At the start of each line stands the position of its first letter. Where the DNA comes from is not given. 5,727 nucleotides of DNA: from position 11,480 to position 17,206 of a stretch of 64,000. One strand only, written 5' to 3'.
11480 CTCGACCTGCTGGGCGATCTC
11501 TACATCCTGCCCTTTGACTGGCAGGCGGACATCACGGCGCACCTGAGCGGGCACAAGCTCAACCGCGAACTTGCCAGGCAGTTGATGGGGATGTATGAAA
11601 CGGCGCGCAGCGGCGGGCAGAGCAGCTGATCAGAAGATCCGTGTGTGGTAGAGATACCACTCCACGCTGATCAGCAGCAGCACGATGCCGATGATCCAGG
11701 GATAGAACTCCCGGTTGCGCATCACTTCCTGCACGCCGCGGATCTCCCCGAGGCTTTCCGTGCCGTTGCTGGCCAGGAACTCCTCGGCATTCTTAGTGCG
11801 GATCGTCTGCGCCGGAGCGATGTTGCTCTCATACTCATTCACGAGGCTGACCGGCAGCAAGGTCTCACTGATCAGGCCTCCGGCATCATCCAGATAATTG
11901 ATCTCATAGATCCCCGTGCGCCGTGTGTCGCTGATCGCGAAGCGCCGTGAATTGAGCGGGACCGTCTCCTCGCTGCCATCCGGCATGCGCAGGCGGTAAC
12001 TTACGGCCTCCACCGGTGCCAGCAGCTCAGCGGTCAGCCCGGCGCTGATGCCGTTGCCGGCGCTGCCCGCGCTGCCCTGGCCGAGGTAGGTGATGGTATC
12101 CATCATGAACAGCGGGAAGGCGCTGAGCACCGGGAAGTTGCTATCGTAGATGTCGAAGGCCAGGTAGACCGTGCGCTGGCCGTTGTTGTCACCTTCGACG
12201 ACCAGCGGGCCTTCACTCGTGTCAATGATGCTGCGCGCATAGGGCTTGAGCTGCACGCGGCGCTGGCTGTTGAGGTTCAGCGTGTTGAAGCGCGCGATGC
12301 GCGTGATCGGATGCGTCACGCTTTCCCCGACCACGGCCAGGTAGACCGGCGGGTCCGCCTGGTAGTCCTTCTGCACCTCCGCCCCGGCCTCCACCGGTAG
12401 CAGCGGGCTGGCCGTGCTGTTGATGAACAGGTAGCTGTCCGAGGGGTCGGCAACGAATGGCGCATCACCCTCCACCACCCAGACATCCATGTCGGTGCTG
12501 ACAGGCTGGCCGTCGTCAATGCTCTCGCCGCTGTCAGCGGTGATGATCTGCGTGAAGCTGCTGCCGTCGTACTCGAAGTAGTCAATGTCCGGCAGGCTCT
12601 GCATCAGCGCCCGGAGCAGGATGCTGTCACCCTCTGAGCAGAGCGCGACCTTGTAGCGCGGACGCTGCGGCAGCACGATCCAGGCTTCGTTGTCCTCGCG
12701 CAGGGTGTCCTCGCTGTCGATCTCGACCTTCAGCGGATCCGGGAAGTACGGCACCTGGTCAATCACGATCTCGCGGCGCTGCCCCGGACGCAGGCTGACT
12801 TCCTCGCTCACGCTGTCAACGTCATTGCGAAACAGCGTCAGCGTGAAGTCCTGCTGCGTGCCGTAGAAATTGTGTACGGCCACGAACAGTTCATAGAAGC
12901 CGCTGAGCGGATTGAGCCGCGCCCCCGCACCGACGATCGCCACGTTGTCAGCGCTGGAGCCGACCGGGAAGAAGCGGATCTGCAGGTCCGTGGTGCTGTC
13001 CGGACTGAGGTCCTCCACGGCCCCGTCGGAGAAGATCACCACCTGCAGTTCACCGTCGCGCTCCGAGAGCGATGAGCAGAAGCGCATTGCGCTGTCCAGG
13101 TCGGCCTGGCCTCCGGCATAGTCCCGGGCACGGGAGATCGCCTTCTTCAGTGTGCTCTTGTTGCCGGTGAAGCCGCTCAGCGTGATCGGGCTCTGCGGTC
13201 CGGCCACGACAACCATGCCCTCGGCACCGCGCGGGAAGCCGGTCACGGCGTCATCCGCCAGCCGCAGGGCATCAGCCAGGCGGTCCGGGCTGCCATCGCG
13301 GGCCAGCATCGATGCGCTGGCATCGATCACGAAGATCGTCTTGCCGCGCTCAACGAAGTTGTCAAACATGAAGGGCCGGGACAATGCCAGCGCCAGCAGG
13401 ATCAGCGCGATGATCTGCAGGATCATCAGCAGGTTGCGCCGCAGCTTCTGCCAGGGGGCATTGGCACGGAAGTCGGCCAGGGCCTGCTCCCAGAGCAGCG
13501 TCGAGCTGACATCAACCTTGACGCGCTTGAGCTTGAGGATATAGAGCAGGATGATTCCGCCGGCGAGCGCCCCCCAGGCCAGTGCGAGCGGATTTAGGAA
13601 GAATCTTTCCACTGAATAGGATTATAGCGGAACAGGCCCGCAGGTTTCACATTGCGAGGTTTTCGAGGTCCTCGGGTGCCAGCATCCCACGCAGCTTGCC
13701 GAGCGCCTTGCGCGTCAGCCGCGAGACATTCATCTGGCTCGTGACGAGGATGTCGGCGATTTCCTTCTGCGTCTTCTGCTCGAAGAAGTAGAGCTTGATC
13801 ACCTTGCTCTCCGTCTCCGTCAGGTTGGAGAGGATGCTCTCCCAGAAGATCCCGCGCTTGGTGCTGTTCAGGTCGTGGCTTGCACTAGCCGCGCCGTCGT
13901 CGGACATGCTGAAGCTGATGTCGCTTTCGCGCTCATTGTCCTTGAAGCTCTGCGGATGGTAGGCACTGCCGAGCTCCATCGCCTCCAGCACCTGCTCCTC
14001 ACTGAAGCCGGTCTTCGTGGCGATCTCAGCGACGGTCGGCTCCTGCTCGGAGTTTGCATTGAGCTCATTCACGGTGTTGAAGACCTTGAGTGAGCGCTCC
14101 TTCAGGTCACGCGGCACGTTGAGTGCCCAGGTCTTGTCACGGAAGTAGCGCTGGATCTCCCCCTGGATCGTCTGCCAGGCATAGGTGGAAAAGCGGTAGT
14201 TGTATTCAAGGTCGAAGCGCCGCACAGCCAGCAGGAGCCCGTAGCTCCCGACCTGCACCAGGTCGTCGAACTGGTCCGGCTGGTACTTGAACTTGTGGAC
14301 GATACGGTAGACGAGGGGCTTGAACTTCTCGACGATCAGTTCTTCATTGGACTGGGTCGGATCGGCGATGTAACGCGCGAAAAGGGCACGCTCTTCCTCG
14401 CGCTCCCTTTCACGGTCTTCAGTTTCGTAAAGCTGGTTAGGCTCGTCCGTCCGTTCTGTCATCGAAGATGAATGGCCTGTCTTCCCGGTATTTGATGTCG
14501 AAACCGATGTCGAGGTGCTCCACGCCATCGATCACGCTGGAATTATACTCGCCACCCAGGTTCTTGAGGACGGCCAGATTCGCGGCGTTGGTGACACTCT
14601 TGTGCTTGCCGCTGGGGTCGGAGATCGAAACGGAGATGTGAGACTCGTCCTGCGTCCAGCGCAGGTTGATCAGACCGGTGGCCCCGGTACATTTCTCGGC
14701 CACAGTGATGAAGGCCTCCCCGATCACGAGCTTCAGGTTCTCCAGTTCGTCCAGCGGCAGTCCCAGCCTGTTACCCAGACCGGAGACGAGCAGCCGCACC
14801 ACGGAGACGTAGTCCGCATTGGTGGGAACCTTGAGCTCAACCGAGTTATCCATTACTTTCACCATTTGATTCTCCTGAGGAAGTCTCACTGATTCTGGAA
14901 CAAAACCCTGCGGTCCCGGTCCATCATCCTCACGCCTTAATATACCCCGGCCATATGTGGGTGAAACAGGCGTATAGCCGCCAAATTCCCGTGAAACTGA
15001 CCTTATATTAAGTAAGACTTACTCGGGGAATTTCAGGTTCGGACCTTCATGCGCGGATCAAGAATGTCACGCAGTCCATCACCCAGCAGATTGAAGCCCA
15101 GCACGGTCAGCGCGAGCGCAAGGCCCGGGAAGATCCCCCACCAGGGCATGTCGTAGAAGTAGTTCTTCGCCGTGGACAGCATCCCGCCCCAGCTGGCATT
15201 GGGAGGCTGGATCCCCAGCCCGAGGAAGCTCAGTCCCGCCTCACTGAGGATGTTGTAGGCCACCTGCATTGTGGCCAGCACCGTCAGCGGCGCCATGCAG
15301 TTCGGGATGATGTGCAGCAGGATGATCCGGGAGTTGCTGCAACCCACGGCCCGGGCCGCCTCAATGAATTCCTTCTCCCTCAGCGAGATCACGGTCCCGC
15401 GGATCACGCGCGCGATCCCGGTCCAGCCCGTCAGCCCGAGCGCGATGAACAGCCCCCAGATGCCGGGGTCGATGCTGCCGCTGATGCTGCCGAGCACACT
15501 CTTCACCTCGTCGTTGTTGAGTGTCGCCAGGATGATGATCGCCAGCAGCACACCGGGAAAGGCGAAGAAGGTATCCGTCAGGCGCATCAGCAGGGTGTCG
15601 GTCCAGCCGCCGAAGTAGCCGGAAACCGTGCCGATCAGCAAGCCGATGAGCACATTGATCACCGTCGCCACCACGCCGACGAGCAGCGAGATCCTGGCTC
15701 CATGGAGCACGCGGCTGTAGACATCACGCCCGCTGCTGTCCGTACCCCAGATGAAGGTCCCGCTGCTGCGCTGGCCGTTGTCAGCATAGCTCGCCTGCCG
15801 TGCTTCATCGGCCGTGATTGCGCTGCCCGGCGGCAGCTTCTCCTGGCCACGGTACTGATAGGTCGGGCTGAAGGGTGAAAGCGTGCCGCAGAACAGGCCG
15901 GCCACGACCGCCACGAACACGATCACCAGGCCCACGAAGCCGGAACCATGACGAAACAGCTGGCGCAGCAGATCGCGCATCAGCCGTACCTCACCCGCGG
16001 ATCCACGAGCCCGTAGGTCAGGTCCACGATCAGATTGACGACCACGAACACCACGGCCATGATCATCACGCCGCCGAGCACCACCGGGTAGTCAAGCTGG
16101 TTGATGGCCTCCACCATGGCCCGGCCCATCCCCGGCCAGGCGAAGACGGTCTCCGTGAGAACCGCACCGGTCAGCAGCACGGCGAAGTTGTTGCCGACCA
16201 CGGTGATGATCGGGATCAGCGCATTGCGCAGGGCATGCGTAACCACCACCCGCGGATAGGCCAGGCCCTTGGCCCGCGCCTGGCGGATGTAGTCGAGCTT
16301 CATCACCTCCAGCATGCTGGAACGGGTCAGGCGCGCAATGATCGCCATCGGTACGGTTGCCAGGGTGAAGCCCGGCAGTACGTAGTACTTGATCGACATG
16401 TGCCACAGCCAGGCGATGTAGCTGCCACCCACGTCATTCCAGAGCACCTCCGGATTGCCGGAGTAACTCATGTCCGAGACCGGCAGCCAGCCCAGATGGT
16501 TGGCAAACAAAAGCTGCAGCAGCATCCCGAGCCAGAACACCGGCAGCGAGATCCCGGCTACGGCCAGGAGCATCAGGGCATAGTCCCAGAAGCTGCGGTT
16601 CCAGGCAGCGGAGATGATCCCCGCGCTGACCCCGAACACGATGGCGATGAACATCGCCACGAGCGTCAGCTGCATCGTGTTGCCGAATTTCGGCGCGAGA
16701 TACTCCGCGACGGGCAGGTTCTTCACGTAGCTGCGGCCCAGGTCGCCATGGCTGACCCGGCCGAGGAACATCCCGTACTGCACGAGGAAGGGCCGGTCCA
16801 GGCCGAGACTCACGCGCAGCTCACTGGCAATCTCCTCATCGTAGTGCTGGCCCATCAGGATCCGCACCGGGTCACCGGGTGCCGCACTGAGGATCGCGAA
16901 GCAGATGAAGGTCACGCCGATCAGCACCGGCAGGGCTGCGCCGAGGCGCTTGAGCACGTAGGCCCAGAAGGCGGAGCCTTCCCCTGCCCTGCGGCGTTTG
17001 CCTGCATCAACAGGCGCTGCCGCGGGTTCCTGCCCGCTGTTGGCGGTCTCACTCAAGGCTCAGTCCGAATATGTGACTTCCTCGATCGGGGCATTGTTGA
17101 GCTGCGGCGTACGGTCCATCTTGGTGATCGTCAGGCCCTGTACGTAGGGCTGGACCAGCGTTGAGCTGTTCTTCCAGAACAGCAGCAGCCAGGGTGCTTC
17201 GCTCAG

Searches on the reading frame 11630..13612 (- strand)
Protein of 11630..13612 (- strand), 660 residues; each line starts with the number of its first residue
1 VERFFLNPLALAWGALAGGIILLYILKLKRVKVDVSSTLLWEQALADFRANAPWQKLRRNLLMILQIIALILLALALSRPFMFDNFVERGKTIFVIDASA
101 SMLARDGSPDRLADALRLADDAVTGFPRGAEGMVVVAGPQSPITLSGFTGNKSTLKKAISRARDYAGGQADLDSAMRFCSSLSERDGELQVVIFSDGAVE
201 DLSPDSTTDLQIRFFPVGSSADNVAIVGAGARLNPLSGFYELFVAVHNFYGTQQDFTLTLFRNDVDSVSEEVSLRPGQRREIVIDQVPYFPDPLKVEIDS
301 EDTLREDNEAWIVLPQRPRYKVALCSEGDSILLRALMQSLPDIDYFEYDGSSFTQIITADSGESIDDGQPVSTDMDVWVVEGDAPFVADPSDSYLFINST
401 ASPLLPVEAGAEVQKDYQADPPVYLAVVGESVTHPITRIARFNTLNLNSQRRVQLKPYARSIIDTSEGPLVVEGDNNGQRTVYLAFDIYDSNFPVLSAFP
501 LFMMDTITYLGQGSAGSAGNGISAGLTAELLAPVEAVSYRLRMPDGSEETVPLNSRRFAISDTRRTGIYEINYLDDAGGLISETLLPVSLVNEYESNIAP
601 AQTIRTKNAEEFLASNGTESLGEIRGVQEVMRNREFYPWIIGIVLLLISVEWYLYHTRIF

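Call 9: search_protein_families(library=pfam, proteins=[window:11630-13612:-], max_evalue=0.001)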
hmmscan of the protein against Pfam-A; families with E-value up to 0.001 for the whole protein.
window:11630-13612:- (660 aa): 2 families
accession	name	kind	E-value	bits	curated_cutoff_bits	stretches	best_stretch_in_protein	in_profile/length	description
PF13519.12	VWA_2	-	7e-13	49.6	27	1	92-197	1-106/107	von Willebrand factor type A domain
PF07584.16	BatA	-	1.1e-11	45.5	25.9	1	4-80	2-77/77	Aerotolerance regulator N-terminal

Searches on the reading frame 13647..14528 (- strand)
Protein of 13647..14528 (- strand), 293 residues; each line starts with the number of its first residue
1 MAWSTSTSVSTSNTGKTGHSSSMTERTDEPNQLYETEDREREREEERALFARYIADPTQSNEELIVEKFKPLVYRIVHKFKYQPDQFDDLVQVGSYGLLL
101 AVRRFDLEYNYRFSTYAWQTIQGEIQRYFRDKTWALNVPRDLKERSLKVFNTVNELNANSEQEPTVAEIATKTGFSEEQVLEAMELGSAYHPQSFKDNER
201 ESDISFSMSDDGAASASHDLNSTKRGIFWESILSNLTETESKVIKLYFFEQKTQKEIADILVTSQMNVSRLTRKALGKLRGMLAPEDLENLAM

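Call 9: search_protein_families(library=pfam, proteins=[window:13647-14528:-], max_evalue=0.001)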
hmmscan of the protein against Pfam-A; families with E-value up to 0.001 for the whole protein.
window:13647-14528:- (293 aa): 4 families
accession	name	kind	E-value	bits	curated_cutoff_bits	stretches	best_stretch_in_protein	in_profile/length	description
PF04542.20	Sigma70_r2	-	5.8e-16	58.5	24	1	65-134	1-70/71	Sigma-70 region 2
PF04545.22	Sigma70_r4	-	7.4e-16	57.8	24.1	1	233-280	2-49/50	Sigma-70, region 4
PF08281.18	Sigma70_r4_2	-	1.3e-07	31.5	25.7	1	231-279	6-54/54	Sigma-70, region 4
PF04539.22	Sigma70_r3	-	4.4e-07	30.3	25.3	1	147-216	4-74/78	Sigma-70 region 3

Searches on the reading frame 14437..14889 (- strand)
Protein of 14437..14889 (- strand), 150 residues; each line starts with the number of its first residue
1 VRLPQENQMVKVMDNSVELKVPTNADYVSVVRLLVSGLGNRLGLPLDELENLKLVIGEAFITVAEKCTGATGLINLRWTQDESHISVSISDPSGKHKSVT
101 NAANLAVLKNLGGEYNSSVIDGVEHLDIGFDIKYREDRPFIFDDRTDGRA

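Call 26: search_protein_families(library=pfam, proteins=[window:14437-14889:-], max_evalue=0.0001)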
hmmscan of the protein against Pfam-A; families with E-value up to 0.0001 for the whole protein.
window:14437-14889:- (150 aa): 1 family
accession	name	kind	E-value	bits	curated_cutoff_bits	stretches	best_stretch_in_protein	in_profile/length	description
PF13581.12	HATPase_c_2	-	1.3e-05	25.6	27.4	1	22-101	2-83/127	Histidine kinase-like ATPase domain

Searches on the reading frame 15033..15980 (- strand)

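Call 26: search_protein_families(library=pfam, proteins=[window:15033-15980:-], max_evalue=0.0001)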
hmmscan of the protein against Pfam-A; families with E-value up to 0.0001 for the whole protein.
window:15033-15980:- (315 aa): 2 families
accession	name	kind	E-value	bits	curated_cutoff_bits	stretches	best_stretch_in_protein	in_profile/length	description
PF00528.27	BPD_transp_1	-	5.3e-35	121.2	26.4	1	113-312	1-183/184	Binding-protein-dependent transport system inner membrane component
PF12911.12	OppC_N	-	2.9e-06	27.5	23.9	1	2-51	4-53/53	N-terminal TM domain of oligopeptide transport permease C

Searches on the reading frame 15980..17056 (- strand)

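Call 26: search_protein_families(library=pfam, proteins=[window:15980-17056:-], max_evalue=0.0001)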
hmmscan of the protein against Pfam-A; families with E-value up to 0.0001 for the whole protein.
window:15980-17056:- (358 aa): 2 families
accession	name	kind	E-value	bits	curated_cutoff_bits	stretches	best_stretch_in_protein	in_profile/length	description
PF00528.27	BPD_transp_1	-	4e-41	141.2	26.4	1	142-356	1-183/184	Binding-protein-dependent transport system inner membrane component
PF19300.4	BPD_transp_1_N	-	1.3e-09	38.7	23.8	1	33-112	4-95/114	Binding-prot-dependent transport system membrane comp, N-term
